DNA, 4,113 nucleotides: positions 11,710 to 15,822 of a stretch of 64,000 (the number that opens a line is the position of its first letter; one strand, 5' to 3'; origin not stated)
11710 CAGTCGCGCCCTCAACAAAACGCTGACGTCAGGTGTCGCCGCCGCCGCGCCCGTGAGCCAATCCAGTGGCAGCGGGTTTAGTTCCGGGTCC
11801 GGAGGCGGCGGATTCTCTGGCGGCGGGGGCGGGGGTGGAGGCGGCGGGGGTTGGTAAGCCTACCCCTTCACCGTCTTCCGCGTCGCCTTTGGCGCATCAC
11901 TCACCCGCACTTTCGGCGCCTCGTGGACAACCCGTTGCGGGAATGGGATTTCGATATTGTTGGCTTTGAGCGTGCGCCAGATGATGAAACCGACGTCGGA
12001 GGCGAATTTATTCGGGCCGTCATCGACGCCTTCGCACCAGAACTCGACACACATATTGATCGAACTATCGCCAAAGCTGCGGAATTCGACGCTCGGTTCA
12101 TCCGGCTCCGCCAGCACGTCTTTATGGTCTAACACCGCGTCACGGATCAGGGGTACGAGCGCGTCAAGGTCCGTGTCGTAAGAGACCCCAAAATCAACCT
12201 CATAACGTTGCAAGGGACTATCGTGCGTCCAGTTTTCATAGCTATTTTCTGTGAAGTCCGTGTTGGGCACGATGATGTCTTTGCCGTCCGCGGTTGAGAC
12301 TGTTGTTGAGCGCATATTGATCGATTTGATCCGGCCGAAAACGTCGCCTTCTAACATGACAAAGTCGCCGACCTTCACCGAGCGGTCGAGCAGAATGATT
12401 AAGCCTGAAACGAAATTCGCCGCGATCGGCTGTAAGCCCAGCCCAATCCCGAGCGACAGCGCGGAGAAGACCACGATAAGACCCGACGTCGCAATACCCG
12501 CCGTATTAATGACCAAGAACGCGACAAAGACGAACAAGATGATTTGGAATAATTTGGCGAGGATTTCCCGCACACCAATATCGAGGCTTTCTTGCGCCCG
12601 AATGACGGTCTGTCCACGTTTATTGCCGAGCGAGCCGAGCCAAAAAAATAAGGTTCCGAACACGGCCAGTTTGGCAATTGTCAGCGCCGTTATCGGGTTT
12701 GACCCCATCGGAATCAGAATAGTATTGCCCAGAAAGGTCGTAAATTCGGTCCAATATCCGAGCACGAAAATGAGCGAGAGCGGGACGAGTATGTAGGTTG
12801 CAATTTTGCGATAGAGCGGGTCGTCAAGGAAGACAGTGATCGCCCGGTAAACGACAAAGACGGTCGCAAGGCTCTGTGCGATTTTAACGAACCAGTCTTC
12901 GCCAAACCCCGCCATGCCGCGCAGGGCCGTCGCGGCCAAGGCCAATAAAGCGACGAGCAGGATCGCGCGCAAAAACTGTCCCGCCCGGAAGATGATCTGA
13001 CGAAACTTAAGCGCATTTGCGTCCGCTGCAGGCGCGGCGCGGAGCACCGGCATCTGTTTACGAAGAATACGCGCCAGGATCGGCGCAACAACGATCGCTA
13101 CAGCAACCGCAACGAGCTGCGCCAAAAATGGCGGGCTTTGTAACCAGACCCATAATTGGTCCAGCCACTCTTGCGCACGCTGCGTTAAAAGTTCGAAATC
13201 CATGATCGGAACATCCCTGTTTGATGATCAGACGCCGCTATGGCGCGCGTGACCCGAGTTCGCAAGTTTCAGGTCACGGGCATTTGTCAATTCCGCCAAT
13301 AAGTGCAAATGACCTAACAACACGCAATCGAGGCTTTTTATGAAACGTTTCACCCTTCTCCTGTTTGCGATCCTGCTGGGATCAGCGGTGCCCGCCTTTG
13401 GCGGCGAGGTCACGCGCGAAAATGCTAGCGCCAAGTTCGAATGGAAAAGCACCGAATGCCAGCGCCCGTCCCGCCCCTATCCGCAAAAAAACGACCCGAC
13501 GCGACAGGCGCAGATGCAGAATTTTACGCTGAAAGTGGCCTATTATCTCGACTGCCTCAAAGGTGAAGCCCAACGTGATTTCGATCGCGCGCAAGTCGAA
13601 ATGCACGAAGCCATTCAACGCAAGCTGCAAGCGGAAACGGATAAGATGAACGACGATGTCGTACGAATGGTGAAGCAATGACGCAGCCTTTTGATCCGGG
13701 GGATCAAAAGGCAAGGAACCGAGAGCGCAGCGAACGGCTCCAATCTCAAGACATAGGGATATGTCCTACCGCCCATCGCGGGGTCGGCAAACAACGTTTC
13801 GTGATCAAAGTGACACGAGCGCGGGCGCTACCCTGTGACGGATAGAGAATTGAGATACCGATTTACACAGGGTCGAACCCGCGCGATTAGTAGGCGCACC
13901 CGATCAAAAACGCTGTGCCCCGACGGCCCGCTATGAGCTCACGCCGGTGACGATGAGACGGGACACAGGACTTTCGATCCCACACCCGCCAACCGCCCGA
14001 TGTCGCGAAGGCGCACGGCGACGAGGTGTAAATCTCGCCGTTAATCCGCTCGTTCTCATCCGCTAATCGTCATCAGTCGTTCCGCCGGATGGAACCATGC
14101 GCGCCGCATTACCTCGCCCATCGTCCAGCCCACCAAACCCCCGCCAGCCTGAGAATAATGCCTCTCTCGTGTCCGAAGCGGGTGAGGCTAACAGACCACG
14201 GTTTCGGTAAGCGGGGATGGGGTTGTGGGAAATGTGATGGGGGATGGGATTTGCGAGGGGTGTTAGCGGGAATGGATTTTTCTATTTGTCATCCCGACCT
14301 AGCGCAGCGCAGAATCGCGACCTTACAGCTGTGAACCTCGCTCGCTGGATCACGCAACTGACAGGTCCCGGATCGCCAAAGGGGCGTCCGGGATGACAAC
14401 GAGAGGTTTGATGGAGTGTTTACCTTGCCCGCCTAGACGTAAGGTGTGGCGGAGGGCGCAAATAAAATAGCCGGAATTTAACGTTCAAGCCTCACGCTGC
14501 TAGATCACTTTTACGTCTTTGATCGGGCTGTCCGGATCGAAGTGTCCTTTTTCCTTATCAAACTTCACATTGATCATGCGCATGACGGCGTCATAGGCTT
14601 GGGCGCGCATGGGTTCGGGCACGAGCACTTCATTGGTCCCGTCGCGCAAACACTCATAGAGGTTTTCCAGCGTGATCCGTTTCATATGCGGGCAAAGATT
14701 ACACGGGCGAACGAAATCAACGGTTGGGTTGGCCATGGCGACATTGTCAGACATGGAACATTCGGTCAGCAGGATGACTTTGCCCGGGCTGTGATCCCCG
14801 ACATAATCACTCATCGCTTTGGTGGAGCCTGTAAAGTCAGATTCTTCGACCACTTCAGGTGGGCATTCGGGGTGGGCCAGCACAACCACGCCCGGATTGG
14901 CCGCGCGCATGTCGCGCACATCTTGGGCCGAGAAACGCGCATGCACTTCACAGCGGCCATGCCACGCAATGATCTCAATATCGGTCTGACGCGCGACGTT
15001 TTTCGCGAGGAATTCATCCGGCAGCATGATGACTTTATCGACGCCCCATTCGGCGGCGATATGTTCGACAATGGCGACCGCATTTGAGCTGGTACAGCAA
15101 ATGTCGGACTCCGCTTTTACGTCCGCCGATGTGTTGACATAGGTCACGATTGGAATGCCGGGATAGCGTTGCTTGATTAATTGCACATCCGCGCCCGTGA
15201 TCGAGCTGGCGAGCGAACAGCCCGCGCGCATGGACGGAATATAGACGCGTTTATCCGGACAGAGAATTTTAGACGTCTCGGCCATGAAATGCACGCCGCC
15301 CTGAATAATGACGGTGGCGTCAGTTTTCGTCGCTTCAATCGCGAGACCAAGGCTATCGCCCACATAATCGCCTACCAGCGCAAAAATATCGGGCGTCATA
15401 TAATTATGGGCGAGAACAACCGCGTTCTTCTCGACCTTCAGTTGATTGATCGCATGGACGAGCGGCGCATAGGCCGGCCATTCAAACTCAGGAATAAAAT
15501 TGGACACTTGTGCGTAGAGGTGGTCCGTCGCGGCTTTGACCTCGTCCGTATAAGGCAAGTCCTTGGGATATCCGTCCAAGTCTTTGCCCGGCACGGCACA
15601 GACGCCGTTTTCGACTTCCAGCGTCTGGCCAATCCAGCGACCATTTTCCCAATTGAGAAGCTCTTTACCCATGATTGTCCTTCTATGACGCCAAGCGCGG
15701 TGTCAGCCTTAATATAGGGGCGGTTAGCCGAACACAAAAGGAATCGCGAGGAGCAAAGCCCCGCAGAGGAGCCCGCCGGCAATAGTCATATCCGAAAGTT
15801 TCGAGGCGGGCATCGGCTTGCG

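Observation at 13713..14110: Unassigned ~400-nt ornate RNA with two pseudoknot-like pairings between convergent genes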

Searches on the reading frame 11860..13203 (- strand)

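Call 32: search_protein_families(library=pfam, proteins=[window:11860-13203:-], max_evalue=0.01)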
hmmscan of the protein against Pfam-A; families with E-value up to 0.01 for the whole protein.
window:11860-13203:- (447 aa): 2 families
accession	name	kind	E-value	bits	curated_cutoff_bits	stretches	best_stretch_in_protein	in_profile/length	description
PF00924.24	MS_channel_2nd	-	7.6e-20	71.2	20.2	1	261-327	3-68/68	Mechanosensitive ion channel, beta-domain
PF21082.3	MS_channel_3rd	-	1.2e-07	32.5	21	1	335-419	2-88/88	Mechanosensitive ion channel MscS, C-terminal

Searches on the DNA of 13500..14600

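Call 4: search_rna_families(source=window, start=13500, end=14600, threshold=evalue, max_evalue=10, show_alignments=3)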
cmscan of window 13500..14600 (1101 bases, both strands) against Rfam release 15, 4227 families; matches with E-value up to 10: 1.
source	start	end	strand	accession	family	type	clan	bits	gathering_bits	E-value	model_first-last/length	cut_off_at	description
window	14136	14200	-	RF02224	sX5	Gene; sRNA;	-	14.7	50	4.1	1-49/49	no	Xanthomonadaceae sRNA sX5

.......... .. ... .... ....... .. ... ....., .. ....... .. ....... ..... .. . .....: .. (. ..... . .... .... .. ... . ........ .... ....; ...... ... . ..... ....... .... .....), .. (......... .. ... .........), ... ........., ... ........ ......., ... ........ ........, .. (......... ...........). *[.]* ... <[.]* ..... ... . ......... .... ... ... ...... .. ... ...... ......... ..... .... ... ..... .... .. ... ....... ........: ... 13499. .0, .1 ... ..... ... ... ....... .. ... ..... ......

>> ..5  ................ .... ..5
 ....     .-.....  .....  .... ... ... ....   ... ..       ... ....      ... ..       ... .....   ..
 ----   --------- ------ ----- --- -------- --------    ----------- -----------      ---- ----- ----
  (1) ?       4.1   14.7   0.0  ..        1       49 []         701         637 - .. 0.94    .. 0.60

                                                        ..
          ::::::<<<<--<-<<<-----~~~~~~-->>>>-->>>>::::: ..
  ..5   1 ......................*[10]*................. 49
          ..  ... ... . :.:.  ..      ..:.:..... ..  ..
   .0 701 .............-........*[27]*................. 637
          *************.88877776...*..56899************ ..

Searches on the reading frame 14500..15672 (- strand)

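Call 32: search_protein_families(library=pfam, proteins=[window:14500-15672:-], max_evalue=0.01)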
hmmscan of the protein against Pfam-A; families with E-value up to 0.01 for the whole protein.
window:14500-15672:- (390 aa): 1 family
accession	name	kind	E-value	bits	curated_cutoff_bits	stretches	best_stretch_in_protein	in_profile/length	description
PF02445.21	NadA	-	4.6e-105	351.4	27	1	74-367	2-294/295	Quinolinate synthetase A protein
